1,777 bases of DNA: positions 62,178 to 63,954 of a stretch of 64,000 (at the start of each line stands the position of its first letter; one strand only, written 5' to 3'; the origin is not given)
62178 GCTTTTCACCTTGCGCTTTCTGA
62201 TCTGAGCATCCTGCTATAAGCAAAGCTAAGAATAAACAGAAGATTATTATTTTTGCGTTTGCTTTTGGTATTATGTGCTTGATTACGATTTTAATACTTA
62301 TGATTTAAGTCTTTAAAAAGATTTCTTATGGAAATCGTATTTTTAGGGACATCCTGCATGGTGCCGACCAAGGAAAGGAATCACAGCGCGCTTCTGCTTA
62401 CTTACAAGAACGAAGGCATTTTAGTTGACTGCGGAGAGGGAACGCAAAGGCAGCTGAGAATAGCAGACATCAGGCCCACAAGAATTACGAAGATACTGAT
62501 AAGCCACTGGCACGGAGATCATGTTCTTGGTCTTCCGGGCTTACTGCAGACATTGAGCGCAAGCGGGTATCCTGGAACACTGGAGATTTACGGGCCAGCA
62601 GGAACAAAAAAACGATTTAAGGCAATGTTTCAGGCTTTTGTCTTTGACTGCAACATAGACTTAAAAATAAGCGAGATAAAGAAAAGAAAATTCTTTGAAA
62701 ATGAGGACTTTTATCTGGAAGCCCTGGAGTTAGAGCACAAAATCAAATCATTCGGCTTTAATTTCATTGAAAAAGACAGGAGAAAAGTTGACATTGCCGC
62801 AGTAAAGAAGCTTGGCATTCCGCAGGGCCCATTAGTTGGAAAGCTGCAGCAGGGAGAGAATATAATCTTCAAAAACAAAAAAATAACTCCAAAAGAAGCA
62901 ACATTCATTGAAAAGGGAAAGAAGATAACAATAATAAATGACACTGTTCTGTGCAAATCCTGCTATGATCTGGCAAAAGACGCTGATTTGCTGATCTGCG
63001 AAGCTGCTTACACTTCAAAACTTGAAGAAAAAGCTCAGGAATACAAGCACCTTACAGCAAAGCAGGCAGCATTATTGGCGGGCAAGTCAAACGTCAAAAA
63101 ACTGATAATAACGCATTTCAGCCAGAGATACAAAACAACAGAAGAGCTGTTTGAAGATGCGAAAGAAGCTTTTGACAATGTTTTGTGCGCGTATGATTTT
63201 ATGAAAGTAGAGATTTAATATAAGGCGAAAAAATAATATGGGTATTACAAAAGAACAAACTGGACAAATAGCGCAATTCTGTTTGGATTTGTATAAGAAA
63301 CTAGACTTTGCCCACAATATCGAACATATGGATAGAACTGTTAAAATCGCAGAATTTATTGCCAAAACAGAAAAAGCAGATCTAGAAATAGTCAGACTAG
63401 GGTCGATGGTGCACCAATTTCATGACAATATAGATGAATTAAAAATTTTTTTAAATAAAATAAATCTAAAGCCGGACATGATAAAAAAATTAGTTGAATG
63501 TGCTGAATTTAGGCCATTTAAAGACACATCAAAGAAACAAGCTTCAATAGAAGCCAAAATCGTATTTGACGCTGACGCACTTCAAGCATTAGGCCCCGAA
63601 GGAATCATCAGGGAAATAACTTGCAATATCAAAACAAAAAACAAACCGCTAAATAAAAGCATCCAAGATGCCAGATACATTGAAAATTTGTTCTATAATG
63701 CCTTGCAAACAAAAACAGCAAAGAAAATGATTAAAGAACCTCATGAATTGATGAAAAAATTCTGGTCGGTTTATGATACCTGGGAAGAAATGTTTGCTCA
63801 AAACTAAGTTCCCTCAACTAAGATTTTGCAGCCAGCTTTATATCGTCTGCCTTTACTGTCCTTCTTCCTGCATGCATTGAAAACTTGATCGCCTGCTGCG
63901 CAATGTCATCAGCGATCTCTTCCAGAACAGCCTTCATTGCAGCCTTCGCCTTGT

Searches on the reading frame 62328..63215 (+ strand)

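Call 45: search_protein_families(library=pfam, proteins=[window:62328-63215:+], max_evalue=0.001)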
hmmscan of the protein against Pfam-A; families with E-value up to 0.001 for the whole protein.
window:62328-63215:+ (296 aa): 4 families
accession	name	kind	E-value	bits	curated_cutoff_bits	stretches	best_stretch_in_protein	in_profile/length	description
PF12706.13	Lactamase_B_2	-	3.6e-15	56.5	27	1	31-141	3-116/200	Beta-lactamase superfamily domain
PF00753.33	Lactamase_B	-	1.5e-13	51.6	22.7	1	16-111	3-97/196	Metallo-beta-lactamase superfamily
PF13691.12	Lactamase_B_4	-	4.1e-05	23.6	27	1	11-66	4-61/63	tRNase Z endonuclease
PF23023.1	Anti-Pycsar_Apyc1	-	0.00012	22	50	1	2-90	4-90/250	Anti-Pycsar protein Apyc1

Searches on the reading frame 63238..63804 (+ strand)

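Call 45: search_protein_families(library=pfam, proteins=[window:63238-63804:+], max_evalue=0.001)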
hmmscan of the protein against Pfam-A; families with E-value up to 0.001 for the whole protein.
window:63238-63804:+ (189 aa): 1 family
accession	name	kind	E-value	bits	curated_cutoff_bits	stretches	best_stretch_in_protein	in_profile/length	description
PF01966.28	HD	-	0.00055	20.7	22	0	28-117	2-115/116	HD domain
